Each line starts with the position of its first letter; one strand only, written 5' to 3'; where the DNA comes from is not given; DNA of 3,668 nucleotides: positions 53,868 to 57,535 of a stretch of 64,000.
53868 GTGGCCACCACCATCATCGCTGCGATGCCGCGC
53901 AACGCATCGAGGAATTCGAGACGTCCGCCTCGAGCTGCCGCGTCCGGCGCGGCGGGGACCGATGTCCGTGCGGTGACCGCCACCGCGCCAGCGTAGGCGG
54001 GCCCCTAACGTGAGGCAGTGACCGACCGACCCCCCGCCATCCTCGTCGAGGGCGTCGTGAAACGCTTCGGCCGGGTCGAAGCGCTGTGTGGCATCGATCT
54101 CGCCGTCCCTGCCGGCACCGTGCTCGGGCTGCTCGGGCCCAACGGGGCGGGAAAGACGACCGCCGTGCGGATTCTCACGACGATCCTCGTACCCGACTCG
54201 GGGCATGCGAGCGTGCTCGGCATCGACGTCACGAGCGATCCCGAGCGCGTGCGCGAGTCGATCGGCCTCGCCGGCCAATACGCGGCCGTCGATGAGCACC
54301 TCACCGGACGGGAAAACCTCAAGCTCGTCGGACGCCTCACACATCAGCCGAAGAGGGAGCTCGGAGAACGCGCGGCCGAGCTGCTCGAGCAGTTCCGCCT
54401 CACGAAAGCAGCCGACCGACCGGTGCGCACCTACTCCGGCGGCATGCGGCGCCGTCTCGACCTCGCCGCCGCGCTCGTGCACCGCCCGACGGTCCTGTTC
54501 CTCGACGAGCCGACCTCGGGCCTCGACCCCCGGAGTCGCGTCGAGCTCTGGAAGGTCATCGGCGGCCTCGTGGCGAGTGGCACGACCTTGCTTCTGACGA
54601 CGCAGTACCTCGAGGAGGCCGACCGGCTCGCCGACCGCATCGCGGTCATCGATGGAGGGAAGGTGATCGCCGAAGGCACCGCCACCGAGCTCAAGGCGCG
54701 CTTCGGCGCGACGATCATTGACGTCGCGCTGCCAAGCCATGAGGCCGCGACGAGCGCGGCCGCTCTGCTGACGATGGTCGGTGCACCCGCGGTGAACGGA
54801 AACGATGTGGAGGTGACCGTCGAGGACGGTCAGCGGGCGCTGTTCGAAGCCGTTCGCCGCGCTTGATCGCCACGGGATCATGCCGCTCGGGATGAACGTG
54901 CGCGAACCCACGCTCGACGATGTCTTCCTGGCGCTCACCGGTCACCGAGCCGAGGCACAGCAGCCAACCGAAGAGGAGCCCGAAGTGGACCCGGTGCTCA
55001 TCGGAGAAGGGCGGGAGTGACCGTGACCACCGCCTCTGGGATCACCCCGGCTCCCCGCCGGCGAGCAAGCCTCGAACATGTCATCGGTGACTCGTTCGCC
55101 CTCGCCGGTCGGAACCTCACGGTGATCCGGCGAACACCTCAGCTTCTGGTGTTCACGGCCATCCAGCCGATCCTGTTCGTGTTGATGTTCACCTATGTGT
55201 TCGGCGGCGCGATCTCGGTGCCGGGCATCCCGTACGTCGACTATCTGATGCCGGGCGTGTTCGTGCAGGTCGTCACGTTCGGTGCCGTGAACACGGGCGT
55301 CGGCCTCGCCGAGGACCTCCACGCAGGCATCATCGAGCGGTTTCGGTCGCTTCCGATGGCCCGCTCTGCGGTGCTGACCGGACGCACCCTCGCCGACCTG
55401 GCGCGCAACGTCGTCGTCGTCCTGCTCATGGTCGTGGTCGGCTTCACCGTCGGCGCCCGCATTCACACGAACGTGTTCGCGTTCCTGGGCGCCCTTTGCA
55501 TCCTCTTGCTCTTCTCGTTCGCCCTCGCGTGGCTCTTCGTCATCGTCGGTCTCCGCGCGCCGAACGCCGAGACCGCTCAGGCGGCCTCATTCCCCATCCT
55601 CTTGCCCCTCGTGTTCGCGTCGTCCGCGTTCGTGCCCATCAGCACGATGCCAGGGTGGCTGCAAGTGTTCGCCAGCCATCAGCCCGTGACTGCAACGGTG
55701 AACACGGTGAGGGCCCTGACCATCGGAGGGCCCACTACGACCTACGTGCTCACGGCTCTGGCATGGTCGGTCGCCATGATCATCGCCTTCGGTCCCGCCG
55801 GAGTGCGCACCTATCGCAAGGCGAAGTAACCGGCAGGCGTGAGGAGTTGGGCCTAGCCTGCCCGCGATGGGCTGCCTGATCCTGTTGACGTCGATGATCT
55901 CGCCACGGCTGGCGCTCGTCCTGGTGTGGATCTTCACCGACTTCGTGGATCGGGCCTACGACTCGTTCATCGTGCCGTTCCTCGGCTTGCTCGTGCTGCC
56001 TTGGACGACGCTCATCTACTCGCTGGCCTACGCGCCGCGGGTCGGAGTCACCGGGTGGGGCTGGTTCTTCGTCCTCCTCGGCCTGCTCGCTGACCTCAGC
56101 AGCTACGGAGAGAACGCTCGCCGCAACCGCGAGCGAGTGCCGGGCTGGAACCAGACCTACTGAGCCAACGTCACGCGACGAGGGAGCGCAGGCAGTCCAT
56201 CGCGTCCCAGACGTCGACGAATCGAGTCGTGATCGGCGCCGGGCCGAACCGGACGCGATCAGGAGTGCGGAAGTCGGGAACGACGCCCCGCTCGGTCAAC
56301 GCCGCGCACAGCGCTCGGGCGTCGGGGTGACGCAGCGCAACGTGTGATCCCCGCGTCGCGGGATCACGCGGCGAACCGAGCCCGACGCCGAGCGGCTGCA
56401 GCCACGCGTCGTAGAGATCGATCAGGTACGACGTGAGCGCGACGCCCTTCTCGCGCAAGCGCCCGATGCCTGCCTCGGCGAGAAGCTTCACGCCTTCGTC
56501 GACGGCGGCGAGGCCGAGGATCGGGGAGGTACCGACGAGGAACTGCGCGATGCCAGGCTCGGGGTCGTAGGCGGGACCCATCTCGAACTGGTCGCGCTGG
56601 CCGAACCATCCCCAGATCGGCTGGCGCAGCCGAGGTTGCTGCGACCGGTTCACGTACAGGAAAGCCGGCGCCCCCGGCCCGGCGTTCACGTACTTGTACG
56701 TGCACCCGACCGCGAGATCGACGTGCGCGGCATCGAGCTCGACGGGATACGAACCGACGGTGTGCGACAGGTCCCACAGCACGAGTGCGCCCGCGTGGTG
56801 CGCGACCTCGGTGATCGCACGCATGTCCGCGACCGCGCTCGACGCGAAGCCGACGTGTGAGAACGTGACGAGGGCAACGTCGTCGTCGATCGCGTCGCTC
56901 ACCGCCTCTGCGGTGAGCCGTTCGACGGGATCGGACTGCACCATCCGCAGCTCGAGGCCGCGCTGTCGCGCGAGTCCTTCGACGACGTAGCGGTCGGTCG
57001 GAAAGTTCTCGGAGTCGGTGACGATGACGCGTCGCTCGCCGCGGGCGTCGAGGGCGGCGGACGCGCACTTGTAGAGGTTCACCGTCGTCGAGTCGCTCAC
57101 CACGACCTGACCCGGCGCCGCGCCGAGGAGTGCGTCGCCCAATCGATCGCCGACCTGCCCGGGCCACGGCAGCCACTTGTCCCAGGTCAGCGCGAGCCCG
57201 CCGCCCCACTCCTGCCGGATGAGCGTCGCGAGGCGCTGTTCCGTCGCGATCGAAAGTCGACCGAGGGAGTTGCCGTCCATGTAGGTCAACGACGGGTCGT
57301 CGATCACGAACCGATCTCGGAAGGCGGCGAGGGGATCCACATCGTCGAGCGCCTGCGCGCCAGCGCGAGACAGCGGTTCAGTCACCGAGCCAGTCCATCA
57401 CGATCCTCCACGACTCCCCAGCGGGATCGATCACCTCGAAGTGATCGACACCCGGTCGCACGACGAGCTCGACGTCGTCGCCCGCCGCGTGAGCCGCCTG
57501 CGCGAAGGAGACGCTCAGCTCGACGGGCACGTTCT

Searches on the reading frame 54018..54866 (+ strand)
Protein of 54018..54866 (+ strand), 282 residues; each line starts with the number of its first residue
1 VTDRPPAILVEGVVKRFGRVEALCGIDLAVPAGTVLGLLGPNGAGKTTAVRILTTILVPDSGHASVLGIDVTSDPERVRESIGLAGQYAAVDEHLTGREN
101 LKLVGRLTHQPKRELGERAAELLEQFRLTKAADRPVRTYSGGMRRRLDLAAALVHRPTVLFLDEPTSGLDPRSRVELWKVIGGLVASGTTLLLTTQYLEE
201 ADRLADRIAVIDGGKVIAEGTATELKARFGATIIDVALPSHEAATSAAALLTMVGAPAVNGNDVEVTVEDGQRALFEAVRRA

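Call 65: search_protein_families(library=pfam, proteins=[window:54018-54866:+], max_evalue=0.00001)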
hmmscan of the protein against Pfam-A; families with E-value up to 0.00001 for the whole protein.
window:54018-54866:+ (282 aa): 2 families
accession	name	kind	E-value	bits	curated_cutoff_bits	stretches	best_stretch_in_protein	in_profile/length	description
PF00005.33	ABC_tran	-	1.1e-30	107.5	25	1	25-167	3-137/137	ABC transporter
PF13304.12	AAA_21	-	1.4e-12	48.7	27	1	92-196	174-298/304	AAA domain, putative AbiEii toxin, Type IV TA system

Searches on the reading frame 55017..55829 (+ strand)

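Call 65: search_protein_families(library=pfam, proteins=[window:55017-55829:+], max_evalue=0.00001)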
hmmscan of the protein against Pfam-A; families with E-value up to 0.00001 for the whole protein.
window:55017-55829:+ (270 aa): 2 families
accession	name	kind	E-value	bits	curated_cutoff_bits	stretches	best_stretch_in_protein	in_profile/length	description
PF01061.29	ABC2_membrane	-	1.2e-29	103.8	26.9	1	27-233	4-208/211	ABC-2 type transporter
PF12698.13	ABC2_membrane_3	-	2.8e-17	63.3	31.6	1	73-259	160-342/347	ABC-2 family transporter protein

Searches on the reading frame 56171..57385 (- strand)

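Call 65: search_protein_families(library=pfam, proteins=[window:56171-57385:-], max_evalue=0.00001)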
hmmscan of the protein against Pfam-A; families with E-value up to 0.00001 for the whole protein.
window:56171-57385:- (404 aa): 2 families
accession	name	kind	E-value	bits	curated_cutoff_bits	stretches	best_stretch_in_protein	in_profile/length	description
PF22580.2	KYNU_C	-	9e-31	106.2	27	1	310-399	1-90/90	Kynureninase C-terminal domain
PF00266.25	Aminotran_5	-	1.9e-18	67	21.5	1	86-324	55-290/371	Aminotransferase class-V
